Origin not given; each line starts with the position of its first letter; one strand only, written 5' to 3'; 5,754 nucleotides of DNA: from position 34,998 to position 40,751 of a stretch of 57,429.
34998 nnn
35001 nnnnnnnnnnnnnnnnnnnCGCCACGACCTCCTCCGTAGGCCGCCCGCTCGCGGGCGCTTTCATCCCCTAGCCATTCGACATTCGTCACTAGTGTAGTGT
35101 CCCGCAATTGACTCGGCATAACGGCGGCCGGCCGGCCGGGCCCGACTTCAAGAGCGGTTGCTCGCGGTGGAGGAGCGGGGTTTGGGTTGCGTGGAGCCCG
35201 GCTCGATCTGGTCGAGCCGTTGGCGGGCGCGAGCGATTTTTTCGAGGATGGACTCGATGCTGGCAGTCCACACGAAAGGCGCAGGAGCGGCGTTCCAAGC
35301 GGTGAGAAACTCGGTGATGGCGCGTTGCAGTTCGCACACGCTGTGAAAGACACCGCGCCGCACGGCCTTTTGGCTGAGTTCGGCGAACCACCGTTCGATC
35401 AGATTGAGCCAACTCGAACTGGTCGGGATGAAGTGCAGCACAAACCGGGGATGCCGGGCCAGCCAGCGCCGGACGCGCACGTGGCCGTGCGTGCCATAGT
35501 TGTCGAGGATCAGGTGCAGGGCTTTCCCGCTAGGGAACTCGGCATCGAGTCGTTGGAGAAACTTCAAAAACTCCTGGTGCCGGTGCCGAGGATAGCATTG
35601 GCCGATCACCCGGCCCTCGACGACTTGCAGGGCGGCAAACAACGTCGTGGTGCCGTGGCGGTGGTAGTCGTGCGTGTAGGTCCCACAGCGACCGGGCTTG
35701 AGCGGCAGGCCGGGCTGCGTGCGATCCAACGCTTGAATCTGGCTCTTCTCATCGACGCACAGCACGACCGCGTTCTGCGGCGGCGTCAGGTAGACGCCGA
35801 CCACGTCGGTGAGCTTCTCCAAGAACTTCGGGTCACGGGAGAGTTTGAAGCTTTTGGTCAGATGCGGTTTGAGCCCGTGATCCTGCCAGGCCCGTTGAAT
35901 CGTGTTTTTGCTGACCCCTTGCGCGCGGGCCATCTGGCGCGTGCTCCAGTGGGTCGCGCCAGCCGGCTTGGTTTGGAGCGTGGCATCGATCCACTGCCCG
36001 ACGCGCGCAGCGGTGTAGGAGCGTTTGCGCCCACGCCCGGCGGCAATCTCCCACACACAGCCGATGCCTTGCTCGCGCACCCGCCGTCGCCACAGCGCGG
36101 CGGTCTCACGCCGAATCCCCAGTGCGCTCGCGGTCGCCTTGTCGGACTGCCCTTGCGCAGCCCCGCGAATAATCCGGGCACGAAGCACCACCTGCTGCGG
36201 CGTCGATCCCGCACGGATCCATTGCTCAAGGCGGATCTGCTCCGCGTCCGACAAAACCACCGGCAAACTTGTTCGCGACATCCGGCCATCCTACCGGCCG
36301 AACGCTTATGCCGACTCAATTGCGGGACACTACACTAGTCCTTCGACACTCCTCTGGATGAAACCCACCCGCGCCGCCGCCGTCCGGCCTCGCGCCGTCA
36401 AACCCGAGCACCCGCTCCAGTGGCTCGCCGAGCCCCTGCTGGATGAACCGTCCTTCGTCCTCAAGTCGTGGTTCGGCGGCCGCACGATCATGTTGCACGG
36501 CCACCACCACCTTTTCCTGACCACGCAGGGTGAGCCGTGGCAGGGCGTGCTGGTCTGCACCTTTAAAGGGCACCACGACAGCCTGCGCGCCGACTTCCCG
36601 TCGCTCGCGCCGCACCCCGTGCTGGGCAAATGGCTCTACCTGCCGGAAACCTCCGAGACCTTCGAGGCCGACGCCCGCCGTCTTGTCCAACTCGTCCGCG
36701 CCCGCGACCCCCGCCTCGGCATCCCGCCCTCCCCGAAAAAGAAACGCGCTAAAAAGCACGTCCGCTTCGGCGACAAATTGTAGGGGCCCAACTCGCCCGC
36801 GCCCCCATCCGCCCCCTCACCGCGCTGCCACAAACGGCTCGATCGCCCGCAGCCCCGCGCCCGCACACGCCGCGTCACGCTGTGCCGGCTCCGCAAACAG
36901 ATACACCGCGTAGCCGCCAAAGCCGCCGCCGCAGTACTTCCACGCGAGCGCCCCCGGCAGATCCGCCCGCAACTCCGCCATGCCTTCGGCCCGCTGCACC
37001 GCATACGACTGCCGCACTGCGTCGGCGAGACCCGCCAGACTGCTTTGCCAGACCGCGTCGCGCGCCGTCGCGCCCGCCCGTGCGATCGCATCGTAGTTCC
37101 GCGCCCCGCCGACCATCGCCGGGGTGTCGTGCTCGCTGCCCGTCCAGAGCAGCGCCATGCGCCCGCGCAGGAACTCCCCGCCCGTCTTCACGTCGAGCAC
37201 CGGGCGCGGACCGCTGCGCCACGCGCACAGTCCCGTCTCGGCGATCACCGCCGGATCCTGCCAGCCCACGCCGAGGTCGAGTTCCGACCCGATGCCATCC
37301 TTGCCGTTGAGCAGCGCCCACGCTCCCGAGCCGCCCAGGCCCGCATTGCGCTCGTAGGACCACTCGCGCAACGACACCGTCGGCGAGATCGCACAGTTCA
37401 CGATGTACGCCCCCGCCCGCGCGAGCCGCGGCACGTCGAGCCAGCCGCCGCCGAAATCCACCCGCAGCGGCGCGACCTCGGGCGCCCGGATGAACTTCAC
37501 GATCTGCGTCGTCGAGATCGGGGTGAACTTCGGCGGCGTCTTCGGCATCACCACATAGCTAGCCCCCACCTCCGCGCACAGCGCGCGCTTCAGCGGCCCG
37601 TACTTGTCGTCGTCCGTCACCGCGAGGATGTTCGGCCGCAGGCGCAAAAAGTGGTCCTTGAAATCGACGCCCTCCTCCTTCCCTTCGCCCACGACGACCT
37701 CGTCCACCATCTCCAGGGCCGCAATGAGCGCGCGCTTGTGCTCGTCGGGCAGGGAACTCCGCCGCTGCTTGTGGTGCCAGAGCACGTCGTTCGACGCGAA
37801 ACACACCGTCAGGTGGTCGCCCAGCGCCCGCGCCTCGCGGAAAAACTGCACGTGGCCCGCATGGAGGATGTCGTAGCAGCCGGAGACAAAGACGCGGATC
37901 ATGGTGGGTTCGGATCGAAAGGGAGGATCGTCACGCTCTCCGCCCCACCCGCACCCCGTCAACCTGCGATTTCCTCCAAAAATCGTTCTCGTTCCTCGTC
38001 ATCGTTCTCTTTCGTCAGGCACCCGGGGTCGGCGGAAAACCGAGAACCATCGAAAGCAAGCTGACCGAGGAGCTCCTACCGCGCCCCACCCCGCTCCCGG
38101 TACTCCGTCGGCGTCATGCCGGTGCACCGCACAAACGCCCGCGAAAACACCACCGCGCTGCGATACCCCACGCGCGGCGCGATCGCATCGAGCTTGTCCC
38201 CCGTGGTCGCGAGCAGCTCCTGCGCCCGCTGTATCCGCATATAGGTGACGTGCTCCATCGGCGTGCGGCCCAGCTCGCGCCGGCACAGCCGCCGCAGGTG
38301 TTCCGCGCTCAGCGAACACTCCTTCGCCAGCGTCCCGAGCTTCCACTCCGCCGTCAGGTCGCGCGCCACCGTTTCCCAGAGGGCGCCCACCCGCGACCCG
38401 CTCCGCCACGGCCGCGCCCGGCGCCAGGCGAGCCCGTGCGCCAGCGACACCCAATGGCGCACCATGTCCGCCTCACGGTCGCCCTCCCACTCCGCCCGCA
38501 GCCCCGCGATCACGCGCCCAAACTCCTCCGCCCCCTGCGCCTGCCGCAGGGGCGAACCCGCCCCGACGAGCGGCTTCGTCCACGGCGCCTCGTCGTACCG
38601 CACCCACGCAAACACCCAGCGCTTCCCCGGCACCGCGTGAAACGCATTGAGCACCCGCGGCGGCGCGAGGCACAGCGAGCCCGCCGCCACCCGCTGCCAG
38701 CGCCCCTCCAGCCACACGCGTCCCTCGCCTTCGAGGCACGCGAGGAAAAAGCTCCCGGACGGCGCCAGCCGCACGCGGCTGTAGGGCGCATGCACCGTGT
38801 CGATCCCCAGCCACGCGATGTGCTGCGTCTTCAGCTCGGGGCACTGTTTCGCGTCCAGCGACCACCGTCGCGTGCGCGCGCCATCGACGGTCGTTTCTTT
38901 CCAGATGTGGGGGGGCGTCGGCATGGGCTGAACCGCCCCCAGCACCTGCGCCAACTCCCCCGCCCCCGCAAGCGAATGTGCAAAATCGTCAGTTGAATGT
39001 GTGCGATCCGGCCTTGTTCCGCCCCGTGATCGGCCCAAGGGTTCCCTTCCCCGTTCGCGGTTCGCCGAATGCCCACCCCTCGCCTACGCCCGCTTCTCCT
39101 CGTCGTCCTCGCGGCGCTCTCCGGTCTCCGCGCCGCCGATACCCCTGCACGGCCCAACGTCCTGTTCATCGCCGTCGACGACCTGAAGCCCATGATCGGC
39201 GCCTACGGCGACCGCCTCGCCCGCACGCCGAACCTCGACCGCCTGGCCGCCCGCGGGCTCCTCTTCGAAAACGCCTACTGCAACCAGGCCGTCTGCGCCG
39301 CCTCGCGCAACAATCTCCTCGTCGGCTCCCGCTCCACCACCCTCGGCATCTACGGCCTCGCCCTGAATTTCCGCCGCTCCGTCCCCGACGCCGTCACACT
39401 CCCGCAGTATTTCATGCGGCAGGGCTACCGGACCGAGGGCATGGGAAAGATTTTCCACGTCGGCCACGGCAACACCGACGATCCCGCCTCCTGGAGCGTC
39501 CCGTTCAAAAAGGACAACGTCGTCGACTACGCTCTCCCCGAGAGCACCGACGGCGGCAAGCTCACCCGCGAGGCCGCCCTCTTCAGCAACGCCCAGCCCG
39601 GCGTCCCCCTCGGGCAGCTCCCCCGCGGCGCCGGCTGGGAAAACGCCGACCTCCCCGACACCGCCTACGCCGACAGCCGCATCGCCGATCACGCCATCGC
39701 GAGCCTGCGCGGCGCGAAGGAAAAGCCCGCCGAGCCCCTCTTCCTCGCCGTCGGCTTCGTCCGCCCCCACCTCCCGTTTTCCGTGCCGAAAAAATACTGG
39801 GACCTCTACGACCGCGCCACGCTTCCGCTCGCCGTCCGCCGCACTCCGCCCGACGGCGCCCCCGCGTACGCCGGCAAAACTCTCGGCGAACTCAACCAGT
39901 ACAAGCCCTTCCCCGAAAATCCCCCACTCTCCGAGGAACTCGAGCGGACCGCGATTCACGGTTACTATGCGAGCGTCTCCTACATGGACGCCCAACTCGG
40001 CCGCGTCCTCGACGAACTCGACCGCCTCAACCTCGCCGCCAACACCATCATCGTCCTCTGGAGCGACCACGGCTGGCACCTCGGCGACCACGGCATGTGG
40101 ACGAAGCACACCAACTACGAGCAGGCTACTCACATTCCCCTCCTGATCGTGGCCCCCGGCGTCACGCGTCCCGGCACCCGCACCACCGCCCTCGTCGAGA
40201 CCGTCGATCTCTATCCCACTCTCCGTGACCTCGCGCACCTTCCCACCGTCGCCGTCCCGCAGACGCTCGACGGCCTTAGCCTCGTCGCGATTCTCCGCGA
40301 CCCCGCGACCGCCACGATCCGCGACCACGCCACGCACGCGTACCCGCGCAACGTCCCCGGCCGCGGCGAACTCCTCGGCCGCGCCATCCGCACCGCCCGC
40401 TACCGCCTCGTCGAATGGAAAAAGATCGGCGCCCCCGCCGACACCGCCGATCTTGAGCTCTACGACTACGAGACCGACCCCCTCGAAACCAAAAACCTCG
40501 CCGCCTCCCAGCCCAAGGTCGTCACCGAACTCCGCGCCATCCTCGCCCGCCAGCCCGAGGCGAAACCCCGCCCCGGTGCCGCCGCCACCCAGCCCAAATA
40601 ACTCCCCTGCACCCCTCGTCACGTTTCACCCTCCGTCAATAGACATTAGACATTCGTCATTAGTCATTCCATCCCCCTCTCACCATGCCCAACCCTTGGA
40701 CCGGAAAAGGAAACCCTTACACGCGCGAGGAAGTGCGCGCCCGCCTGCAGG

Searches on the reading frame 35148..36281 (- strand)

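Call 66: search_protein_families(library=pfam, max_evalue=0.0001, proteins=[window:35148-36281:-])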
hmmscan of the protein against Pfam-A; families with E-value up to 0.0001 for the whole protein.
window:35148-36281:- (377 aa): 4 families
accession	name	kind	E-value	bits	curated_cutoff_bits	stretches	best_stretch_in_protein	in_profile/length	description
PF13358.12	DDE_3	-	7.6e-21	74.9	28.6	1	173-315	2-142/146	DDE superfamily endonuclease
PF13384.12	HTH_23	-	1.1e-06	28.7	24.6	1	30-74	3-47/50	Homeodomain-like domain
PF13565.12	HTH_32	-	1.5e-06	29.1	33.7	1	60-132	1-73/73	Homeodomain-like domain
PF13551.12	HTH_29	-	4.6e-05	23.9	28.1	0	34-88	1-55/64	Winged helix-turn helix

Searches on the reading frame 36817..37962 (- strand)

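Call 66: search_protein_families(library=pfam, max_evalue=0.0001, proteins=[window:36817-37962:-])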
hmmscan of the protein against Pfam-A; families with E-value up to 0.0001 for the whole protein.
window:36817-37962:- (381 aa): 1 family
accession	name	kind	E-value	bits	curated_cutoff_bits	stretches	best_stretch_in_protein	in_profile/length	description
PF01467.32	CTP_transf_like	-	2.9e-10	40.9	21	1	26-118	2-89/133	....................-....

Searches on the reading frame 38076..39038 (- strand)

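Call 66: search_protein_families(library=pfam, max_evalue=0.0001, proteins=[window:38076-39038:-])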
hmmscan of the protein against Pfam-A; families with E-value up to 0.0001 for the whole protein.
window:38076-39038:- (320 aa): 4 families
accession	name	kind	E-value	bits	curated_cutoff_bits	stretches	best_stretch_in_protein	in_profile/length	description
PF12833.13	HTH_18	-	4.8e-23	81.7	33.6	1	237-316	1-80/80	Helix-turn-helix domain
PF00165.29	HTH_AraC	-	1.8e-14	53.9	26.6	1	227-264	4-41/42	Bacterial regulatory helix-turn-helix proteins, AraC family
PF02311.25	AraC_binding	-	2.1e-07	31.2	21.1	1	99-150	27-78/135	AraC-like ligand binding domain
PF07883.17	Cupin_2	-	2.6e-05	24.3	27.2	0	98-131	21-54/70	Cupin domain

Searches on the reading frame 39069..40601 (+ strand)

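Call 66: search_protein_families(library=pfam, max_evalue=0.0001, proteins=[window:39069-40601:+])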
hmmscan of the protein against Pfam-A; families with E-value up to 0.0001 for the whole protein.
window:39069-40601:+ (510 aa): 2 families
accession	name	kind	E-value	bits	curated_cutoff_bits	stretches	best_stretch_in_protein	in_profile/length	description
PF00884.28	Sulfatase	-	1.7e-46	159.3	25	1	29-390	1-300/301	Sulfatase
PF16347.10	SGSH_C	-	1.2e-17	65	29.3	1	339-489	1-145/154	N-sulphoglucosamine sulphohydrolase, C-terminal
